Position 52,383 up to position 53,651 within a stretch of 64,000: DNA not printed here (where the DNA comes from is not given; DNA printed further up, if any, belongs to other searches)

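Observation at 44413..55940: Eleven-gene operon whose enzyme set resembles a catabolic mirror of early riboflavin and pterin chemistry coupled to pentose-type breakdown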

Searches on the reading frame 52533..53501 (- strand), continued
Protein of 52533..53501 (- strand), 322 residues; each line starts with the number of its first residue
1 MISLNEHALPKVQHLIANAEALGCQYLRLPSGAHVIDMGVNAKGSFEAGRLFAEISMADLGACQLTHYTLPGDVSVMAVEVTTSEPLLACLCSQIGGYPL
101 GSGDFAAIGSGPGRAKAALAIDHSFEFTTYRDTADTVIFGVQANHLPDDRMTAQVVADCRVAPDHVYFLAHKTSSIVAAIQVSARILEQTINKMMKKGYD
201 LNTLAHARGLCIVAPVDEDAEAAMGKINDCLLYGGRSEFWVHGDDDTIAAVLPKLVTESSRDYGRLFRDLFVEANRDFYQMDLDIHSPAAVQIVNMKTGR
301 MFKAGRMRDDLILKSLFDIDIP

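Call 28: search_protein_families(library=pfam, proteins=[L014:12161-13189:+, L065:3947-4969:-, L053:127-2514:+, L053:9497-10579:-, L035:15917-17305:+, L044:10753-11778:-, L018:12615-13826:+, L037:5000-7447:+, L035:7508-8341:+, L028:16016-16906:+], max_evalue=0.00001)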
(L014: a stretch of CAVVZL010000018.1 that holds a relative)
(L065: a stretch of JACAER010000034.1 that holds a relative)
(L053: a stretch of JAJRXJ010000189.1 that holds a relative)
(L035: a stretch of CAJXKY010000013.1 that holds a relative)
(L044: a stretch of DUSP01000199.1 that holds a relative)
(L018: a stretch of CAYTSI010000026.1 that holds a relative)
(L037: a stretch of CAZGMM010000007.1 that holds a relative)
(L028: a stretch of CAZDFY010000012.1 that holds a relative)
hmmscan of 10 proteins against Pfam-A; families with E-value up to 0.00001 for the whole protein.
L014:12161-13189:+ (342 aa): 3 families
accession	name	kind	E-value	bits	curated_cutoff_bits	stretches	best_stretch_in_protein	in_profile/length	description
PF02826.25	2-Hacid_dh_C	-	3.8e-40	137.6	25.1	1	144-309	17-178/178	D-isomer specific 2-hydroxyacid dehydrogenase, NAD binding domain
PF00389.36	2-Hacid_dh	-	2.9e-13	50.1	24.6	1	26-243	18-120/134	D-isomer specific 2-hydroxyacid dehydrogenase, catalytic domain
PF03446.21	NAD_binding_2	-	9.3e-06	26.2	21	0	163-268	1-108/161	NAD binding domain of 6-phosphogluconate dehydrogenase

L065:3947-4969:- (340 aa): 1 family
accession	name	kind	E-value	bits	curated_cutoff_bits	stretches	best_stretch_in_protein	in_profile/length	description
PF00296.26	Bac_luciferase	-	2.8e-64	217.9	27.9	1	13-317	20-313/314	Luciferase-like monooxygenase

L053:127-2514:+ (795 aa): 3 families
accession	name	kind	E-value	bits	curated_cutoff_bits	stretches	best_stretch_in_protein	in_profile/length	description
PF20256.3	MoCoBD_2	-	1.5e-83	281.1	27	1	443-729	6-283/283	Molybdopterin cofactor-binding domain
PF02738.23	MoCoBD_1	-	2.1e-80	269.8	27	1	171-412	6-244/244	Molybdopterin cofactor-binding domain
PF01315.27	Ald_Xan_dh_C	-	6.7e-26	91.2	31.3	1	37-150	1-110/110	Aldehyde oxidase and xanthine dehydrogenase, a/b hammerhead domain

L053:9497-10579:- (360 aa): 0 families

L035:15917-17305:+ (462 aa): 13 families
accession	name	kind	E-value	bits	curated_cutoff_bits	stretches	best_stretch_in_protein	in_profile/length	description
PF07992.20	Pyr_redox_2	-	1.3e-68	232.1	26.1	1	4-324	2-291/291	Pyridine nucleotide-disulphide oxidoreductase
PF02852.28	Pyr_redox_dim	-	4.1e-32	111.1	25.3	1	343-451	1-109/110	Pyridine nucleotide-disulphide oxidoreductase, dimerisation domain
PF00070.33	Pyr_redox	-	1.7e-21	76.9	22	1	174-245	1-72/82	Pyridine nucleotide-disulphide oxidoreductase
PF13738.12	Pyr_redox_3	-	1e-17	64.8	30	1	7-308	2-305/305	Pyridine nucleotide-disulphide oxidoreductase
PF01134.28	GIDA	-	9.1e-16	58.3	22.1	1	4-144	1-150/391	Glucose inhibited division protein A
PF03486.20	HI0933_like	-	4.4e-10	39.8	50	0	4-37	2-35/244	HI0933-like protein Rossmann domain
PF12831.13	FAD_oxidored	-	2.6e-09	37.3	27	1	4-49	1-47/416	FAD dependent oxidoreductase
PF13450.12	NAD_binding_8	-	2.2e-08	34.7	21.9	0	7-40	1-35/68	NAD(P)-binding Rossmann-like domain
PF01266.30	DAO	-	3.6e-08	33.8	27.9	0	4-39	1-38/353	FAD dependent oxidoreductase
PF01494.25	FAD_binding_3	-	3.5e-07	30.2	22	0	3-34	2-33/349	FAD binding domain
PF13434.12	Lys_Orn_oxgnase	-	5.6e-06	26.2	21.3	0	117-215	130-233/339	L-lysine 6-monooxygenase/L-ornithine 5-monooxygenase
PF00890.30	FAD_binding_2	-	7.2e-06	25.9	20.4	0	4-36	1-33/414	FAD binding domain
PF01262.27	AlaDh_PNT_C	-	9.5e-06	25.6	23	0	172-208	28-64/214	Alanine dehydrogenase/PNT, C-terminal domain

L044:10753-11778:- (341 aa): 1 family
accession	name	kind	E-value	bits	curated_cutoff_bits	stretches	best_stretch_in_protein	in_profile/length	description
PF02608.20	Bmp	-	5.4e-70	236.2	24.1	1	52-328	3-286/301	ABC transporter substrate-binding protein PnrA-like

L018:12615-13826:+ (403 aa): 2 families
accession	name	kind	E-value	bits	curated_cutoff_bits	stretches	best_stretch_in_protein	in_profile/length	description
PF01546.33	Peptidase_M20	-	1.4e-26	94.1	24.6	1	77-392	1-203/206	Peptidase family M20/M25/M40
PF07687.19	M20_dimer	-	3.3e-14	53.2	21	1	182-281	2-98/107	Peptidase dimerisation domain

L037:5000-7447:+ (815 aa): 3 families
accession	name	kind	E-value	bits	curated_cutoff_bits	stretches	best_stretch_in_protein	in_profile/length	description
PF01055.32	Glyco_hydro_31_2nd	-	2.6e-97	326.5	23.5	1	314-616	1-327/328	Glycosyl hydrolases family 31 TIM-barrel domain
PF13802.12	Gal_mutarotas_2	-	7.2e-32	111.6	27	1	80-270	2-182/184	Glycosyl hydrolase 31 N-terminal galactose mutarotase-like domain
PF21365.3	Glyco_hydro_31_3rd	-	1.7e-29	102.6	24.4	1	626-710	2-87/87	Glycosyl hydrolase family 31 C-terminal domain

L035:7508-8341:+ (277 aa): 2 families
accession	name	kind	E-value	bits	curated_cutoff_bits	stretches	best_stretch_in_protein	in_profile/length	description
PF00809.28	Pterin_bind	-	1.7e-24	87.3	25.5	1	8-231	4-243/244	Pterin binding enzyme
PF03599.22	CdhD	-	8.3e-06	25.2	24.8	0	37-186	67-197/387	CO dehydrogenase/acetyl-CoA synthase delta subunit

L028:16016-16906:+ (296 aa): 1 family
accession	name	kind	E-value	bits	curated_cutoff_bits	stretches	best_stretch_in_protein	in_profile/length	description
PF00528.27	BPD_transp_1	-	3e-18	66.6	26.4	1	89-284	3-175/184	Binding-protein-dependent transport system inner membrane component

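Call 29: search_protein_families(library=pfam, proteins=[L020:9332-10171:+, L040:10984-11598:+, L036:8363-9238:+, L060:7166-8488:-, L018:1128-2183:+, L032:7991-8503:+, L058:1244-2260:-, L049:4990-5913:-, L078:3352-4146:+, L037:3867-4991:+], max_evalue=0.00001)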
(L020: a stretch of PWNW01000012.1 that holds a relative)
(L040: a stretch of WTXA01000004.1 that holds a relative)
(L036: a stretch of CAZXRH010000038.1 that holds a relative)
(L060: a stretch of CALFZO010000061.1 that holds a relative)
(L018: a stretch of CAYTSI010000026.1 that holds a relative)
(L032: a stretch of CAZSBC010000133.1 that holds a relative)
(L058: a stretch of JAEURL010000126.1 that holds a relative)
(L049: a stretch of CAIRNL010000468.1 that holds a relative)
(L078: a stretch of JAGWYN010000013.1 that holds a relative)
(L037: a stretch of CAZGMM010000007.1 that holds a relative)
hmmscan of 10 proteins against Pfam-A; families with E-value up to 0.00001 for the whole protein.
L020:9332-10171:+ (279 aa): 1 family
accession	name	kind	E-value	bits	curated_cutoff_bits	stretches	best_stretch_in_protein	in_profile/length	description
PF00528.27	BPD_transp_1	-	1.7e-16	60.9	26.4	1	87-268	2-178/184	Binding-protein-dependent transport system inner membrane component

L040:10984-11598:+ (204 aa): 1 family
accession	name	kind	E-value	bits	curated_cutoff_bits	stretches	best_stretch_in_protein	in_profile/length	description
PF03358.20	FMN_red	-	1.5e-22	80.3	24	1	1-156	1-142/152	NADPH-dependent FMN reductase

L036:8363-9238:+ (291 aa): 2 families
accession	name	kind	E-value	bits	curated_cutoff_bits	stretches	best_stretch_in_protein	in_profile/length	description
PF04055.27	Radical_SAM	-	2.6e-23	83.4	29.5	1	59-221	1-166/166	Radical SAM superfamily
PF16881.10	LIAS_N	-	1.5e-07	32.2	27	1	2-44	54-96/96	N-terminal domain of lipoyl synthase of Radical_SAM family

L060:7166-8488:- (440 aa): 0 families

L018:1128-2183:+ (351 aa): 4 families
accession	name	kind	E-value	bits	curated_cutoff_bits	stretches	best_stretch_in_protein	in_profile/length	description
PF13377.12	Peripla_BP_3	-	5.6e-34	118.1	26.5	1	179-340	1-167/167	Periplasmic binding protein-like domain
PF00532.27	Peripla_BP_1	-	1.4e-23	84.2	22.2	1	73-317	3-260/281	Periplasmic binding proteins and sugar binding domain of LacI family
PF00356.27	LacI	-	9e-19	67.4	27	1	15-60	1-46/46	Bacterial regulatory proteins, lacI family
PF13407.12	Peripla_BP_4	-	6e-07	29.7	35.1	0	180-287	112-220/258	Periplasmic binding protein domain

L032:7991-8503:+ (170 aa): 2 families
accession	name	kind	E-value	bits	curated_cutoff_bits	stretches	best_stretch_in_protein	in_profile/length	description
PF01799.25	Fer2_2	-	2.9e-34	117.5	30.3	1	84-157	1-74/75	[2Fe-2S] binding domain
PF00111.32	Fer2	-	2.3e-08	34.3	21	1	16-75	1-57/77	2Fe-2S iron-sulfur cluster binding domain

L058:1244-2260:- (338 aa): 0 families

L049:4990-5913:- (307 aa): 0 families

L078:3352-4146:+ (264 aa): 1 family
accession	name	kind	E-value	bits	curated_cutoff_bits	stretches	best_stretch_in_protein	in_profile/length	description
PF00941.27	FAD_binding_5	-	1.7e-09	38.1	27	1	45-153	44-149/170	FAD binding domain in molybdopterin dehydrogenase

L037:3867-4991:+ (374 aa): 1 family
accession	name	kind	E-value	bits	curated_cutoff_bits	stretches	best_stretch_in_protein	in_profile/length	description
PF01208.23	URO-D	-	4.2e-25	88.9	23.9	1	175-366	153-346/346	Uroporphyrinogen decarboxylase (URO-D)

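Call 30: search_protein_families(library=ncbifam, proteins=[L001:5059-5790:+, L001:5802-6764:+, L001:6782-7768:+, L001:7768-8745:+, L001:8764-9990:+, L065:3947-4969:-], max_evalue=1e-10)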
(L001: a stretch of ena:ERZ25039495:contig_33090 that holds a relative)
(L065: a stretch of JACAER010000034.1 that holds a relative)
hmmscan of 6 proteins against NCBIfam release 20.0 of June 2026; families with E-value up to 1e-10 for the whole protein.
L001:5059-5790:+ (243 aa): 208 families (the best 25 are shown)
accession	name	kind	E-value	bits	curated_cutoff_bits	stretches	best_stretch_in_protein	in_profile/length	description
NF009466.0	PRK12826.1-2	subfamily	2.9e-57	194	222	1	6-242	3-244/248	3-oxoacyl-ACP reductase FabG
NF004198.0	PRK05653.1-3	equivalog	5e-57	193.2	296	1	2-242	3-246/248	3-oxoacyl-ACP reductase FabG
NF005559.1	PRK07231.1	subfamily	1.4e-56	191.8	215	1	3-242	1-247/249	glucose 1-dehydrogenase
TIGR01830.1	3oxo_ACP_reduc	equivalog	2.3e-56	191.2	297.75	1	9-240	1-236/239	3-oxoacyl-[acyl-carrier-protein] reductase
NF004197.0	PRK05653.1-1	equivalog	5.6e-55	186.7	332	1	3-241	4-245/249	3-oxoacyl-ACP reductase FabG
NF005853.0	PRK07774.1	equivalog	1.7e-54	184.8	303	1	2-240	2-244/250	SDR family oxidoreductase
NF009093.0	PRK12429.1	subfamily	2.4e-53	181.1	258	1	4-238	3-252/259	3-hydroxybutyrate dehydrogenase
NF005309.0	PRK06841.1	subfamily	7.4e-53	179.7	286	1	4-240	13-250/255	GolD/DthD family dehydrogenase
NF005806.0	PRK07666.1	equivalog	8.8e-53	179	286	1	2-196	3-197/239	3-ketoacyl-ACP reductase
NF052558.1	MBtsdlDhBudC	equivalog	4.4e-52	177.1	270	1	4-240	1-239/250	meso-2,3-butanediol dehydrogenase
NF004791.0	PRK06138.1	equivalog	3.8e-51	173.8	312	1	3-240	2-247/252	SDR family oxidoreductase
TIGR01963.1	PHB_DH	subfamily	4.2e-51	173.7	307.05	1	7-239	2-249/255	3-hydroxybutyrate dehydrogenase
NF005672.0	PRK07454.1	equivalog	2e-50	171.2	234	1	5-225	5-222/241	SDR family oxidoreductase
TIGR03971.1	SDR_subfam_1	subfamily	4.4e-50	170.5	300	1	4-238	1-264/271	mycofactocin-coupled SDR family oxidoreductase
NF005594.0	PRK07326.1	equivalog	5.1e-50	170.2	271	1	2-224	2-216/237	SDR family oxidoreductase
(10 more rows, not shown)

L001:5802-6764:+ (320 aa): 1 family
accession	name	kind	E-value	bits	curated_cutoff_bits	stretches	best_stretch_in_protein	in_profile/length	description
TIGR03120.1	one_C_mch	equivalog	5.6e-94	314.8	228.8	1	4-318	1-312/313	methenyltetrahydromethanopterin cyclohydrolase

L001:6782-7768:+ (328 aa): 2 families
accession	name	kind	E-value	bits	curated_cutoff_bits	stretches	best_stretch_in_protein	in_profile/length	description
TIGR03182.1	PDH_E1_alph_y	equivalog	8.6e-94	314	393.85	1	5-320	1-314/315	pyruvate dehydrogenase (acetyl-transferring) E1 component subunit alpha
TIGR03181.1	PDH_E1_alph_x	equivalog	1.1e-71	241.5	411.35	1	2-324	20-331/341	pyruvate dehydrogenase (acetyl-transferring) E1 component subunit alpha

L001:7768-8745:+ (325 aa): 6 families
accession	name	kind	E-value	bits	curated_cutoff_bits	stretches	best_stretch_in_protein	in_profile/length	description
NF006667.0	PRK09212.1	subfamily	4.6e-99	331.4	321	1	4-323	3-323/327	pyruvate dehydrogenase complex E1 component subunit beta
NF008854.0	PRK11892.1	equivalog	4.1e-96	322.5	454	1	5-323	142-462/464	pyruvate dehydrogenase complex E1 component subunit beta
TIGR00204.1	dxs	equivalog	1e-21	77.1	465.95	1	3-295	308-585/616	1-deoxy-D-xylulose-5-phosphate synthase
NF008968.0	PRK12315.1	subfamily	4.6e-21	74.7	510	1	6-273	280-534/582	1-deoxy-D-xylulose-5-phosphate synthase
NF004559.0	PRK05899.2-5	equivalog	1.4e-16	59.9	488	1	9-278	322-580/627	transketolase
NF003933.0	PRK05444.2-2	equivalog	6.4e-14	51.4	395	1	40-282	325-563/606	1-deoxy-D-xylulose-5-phosphate synthase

L001:8764-9990:+ (408 aa): 11 families
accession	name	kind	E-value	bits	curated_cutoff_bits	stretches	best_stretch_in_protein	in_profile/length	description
NF008814.0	PRK11854.1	equivalog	3.3e-73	247.2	722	1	5-402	210-632/637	pyruvate dehydrogenase complex dihydrolipoyllysine-residue acetyltransferase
NF004309.0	PRK05704.1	equivalog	9.5e-70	236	449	1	5-401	5-400/408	2-oxoglutarate dehydrogenase complex dihydrolipoyllysine-residue succinyltransferase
TIGR01347.1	sucB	equivalog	8.2e-69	232.7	378.65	1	5-403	3-398/404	dihydrolipoyllysine-residue succinyltransferase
TIGR01349.1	PDHac_trf_mito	equivalog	5.8e-66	223.4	445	1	5-400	2-430/437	pyruvate dehydrogenase complex dihydrolipoamide acetyltransferase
TIGR02927.1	SucB_Actino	equivalog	9.1e-65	219.5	423.45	2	125-400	263-569/579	2-oxoglutarate dehydrogenase, E2 component, dihydrolipoamide succinyltransferase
TIGR01348.1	PDHac_trf_long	equivalog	2e-64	218.2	552.1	1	5-401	158-581/587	dihydrolipoyllysine-residue acetyltransferase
NF008815.0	PRK11857.1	equivalog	3.9e-46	157.9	378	1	131-400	7-300/308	dihydrolipoamide acetyltransferase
NF011416.0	PRK14843.1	equivalog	8.8e-41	139.9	429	1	185-401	122-341/347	dihydrolipoamide acetyltransferase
NF008907.0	PRK12270.1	equivalog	3.5e-32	111.2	878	1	145-408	119-370/1241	multifunctional oxoglutarate decarboxylase/oxoglutarate dehydrogenase thiamine pyrophosphate-binding subunit/dihydrolipoyllysine-residue suc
NF011457.0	PRK14875.1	equivalog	4.2e-21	75.3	307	1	2-171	3-131/372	acetoin dehydrogenase dihydrolipoyllysine-residue acetyltransferase subunit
NF008854.0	PRK11892.1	equivalog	7.6e-16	57.8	454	1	1-102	1-104/464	pyruvate dehydrogenase complex E1 component subunit beta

L065:3947-4969:- (340 aa): 18 families
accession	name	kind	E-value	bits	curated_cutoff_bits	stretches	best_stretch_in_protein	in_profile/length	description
NF002619.0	PRK02271.1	equivalog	1.2e-45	156.3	276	1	12-320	10-304/329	5,10-methylenetetrahydromethanopterin reductase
TIGR03555.1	F420_mer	equivalog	9.6e-45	153.4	348.7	1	20-318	16-301/325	5,10-methylenetetrahydromethanopterin reductase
TIGR04024.1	F420_NP1902A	hypoth_equivalog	8.1e-36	123.4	345.4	1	11-313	10-301/330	TIGR04024 family LLM class F420-dependent oxidoreductase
TIGR03857.1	F420_MSMEG_2249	hypoth_equivalog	2.9e-33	115.5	218.4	1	16-317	14-317/329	TIGR03857 family LLM class F420-dependent oxidoreductase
TIGR03841.1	F420_Rv3093c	subfamily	3.8e-33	115.2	213.65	1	13-324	7-297/298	LLM class F420-dependent oxidoreductase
TIGR03559.1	F420_Rv3520c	subfamily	7.4e-30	104.1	335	1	8-318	5-321/325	LLM class F420-dependent oxidoreductase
TIGR03564.1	F420_MSMEG_4879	subfamily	7.4e-29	101.2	234.25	1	19-217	2-192/265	TIGR03564 family F420-dependent LLM class oxidoreductase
TIGR03842.1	F420_CPS_4043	hypoth_equivalog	1.5e-28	99.9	295.45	1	8-337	5-323/329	TIGR03842 family LLM class F420-dependent oxidoreductase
TIGR03617.1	F420_MSMEG_2256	subfamily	3.2e-21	75.6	278.15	1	23-314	2-291/318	TIGR03617 family F420-dependent LLM class oxidoreductase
TIGR03619.1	F420_Rv2161c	subfamily_domain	8.3e-19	68.1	166.9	1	22-218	29-213/247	TIGR03619 family F420-dependent LLM class oxidoreductase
TIGR03554.1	F420_G6P_DH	equivalog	1.3e-17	63.8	420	1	32-247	40-252/331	glucose-6-phosphate dehydrogenase (coenzyme-F420)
TIGR03620.1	F420_MSMEG_4141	subfamily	3.7e-17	62.6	219.8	1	16-316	18-253/280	TIGR03620 family F420-dependent LLM class oxidoreductase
TIGR03854.1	F420_MSMEG_3544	hypoth_equivalog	1.8e-15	57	295.6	1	24-216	21-207/290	TIGR03854 family LLM class F420-dependent oxidoreductase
TIGR03560.1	F420_Rv1855c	subfamily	5.4e-15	55.8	231.4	1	19-219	16-224/227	TIGR03560 family F420-dependent LLM class oxidoreductase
TIGR04465.1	ArgArg_F420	equivalog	5.2e-13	48.8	470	1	19-279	63-322/364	F420-dependent hydroxymycolic acid dehydrogenase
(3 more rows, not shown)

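Call 46: search_protein_families(library=pfam, proteins=[L035:3084-3725:+, L035:14547-15206:+, L035:211-1518:+, L028:10998-12257:-, L028:13419-14519:-, L021:4440-5651:+, L018:9735-11597:+, L026:11863-14433:+, L026:14434-15237:+, L021:16453-17805:+], max_evalue=0.00001)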
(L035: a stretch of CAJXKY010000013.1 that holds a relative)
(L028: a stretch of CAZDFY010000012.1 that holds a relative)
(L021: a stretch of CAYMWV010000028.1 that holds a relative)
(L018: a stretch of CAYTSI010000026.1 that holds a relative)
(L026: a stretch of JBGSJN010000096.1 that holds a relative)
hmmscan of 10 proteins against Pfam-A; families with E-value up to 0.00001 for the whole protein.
L035:3084-3725:+ (213 aa): 2 families
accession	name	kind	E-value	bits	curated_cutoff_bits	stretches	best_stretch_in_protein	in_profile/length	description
PF02310.24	B12-binding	-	1.6e-30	105.9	32.1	1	89-200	1-118/121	B12 binding domain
PF02607.22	B12-binding_2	-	4e-20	72.2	23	1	3-77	1-74/74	B12 binding domain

L035:14547-15206:+ (219 aa): 1 family
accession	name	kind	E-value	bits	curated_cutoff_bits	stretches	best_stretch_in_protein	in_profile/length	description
PF21948.1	LplA-B_cat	-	2.5e-48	165.2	27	1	14-205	2-199/200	Lipoyl protein ligase A/B catalytic domain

L035:211-1518:+ (435 aa): 1 family
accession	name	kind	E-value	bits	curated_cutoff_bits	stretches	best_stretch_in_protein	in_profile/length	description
PF01261.30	AP_endonuc_2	-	1.3e-11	45.1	31.1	1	89-298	3-186/249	Xylose isomerase-like TIM barrel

L028:10998-12257:- (419 aa): 3 families
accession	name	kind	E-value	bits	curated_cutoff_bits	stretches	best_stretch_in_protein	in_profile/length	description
PF07690.21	MFS_1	-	3.3e-38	132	33.4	2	238-414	2-181/347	Major Facilitator Superfamily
PF12832.13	MFS_1_like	-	1e-06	28.5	25.2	1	29-381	24-362/373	MFS_1 like family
PF00083.30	Sugar_tr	-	7.7e-06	25.5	22.3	0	266-409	44-192/452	Sugar (and other) transporter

L028:13419-14519:- (366 aa): 2 families
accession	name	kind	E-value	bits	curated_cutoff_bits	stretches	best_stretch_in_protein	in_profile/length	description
PF13407.12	Peripla_BP_4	-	9.8e-28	97.8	35.1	1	92-340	12-255/258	Periplasmic binding protein domain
PF00356.27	LacI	-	1.8e-10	40.8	27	1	20-65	1-46/46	Bacterial regulatory proteins, lacI family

L021:4440-5651:+ (403 aa): 2 families
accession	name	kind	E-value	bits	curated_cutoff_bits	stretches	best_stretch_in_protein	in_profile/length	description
PF07690.21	MFS_1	-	2.3e-36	125.9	33.4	2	17-241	3-229/347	Major Facilitator Superfamily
PF00083.30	Sugar_tr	-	3.6e-11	43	22.3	1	44-186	45-193/452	Sugar (and other) transporter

L018:9735-11597:+ (620 aa): 2 families
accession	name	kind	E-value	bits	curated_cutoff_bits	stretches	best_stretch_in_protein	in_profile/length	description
PF01314.23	AFOR_C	-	3.8e-125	418.4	27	1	214-613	4-385/385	Aldehyde ferredoxin oxidoreductase, domains 2 & 3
PF02730.20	AFOR_N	-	4.4e-73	245.7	29.8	1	5-199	4-198/199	Aldehyde ferredoxin oxidoreductase, N-terminal domain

L026:11863-14433:+ (856 aa): 3 families
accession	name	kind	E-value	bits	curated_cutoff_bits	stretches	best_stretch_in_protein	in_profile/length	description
PF00476.26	DNA_pol_A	-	5.6e-158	526.3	34.3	1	477-851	2-380/381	DNA polymerase family A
PF02739.22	5_3_exonuc_N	-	3.6e-52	176.8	34.3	1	7-172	1-164/164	5'-3' exonuclease, N-terminal resolvase-like domain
PF01367.25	5_3_exonuc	-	1e-30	106.5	40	1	174-263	2-92/97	5'-3' exonuclease, C-terminal SAM fold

L026:14434-15237:+ (267 aa): 2 families
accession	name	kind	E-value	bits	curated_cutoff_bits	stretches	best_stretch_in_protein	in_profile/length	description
PF01149.29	Fapy_DNA_glyco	-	1.8e-31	109.6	25.5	1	1-111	1-117/117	Formamidopyrimidine-DNA glycosylase N-terminal domain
PF06831.19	H2TH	-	1.9e-23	82.7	34.7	1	134-215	8-91/93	Formamidopyrimidine-DNA glycosylase H2TH domain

L021:16453-17805:+ (450 aa): 3 families
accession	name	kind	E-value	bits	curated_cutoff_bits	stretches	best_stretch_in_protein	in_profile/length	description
PF01977.22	UbiD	-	6.8e-66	221.8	23.3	1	105-295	6-201/206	3-octaprenyl-4-hydroxybenzoate carboxy-lyase Rift-related domain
PF20696.2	UbiD_C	-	2.9e-32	111.8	24.2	1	309-426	6-127/127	3-octaprenyl-4-hydroxybenzoate carboxy-lyase C-terminal domain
PF20695.2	UbiD_N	-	4.3e-17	62.4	24.3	1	16-92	1-75/78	3-octaprenyl-4-hydroxybenzoate carboxy-lyase N-terminal domain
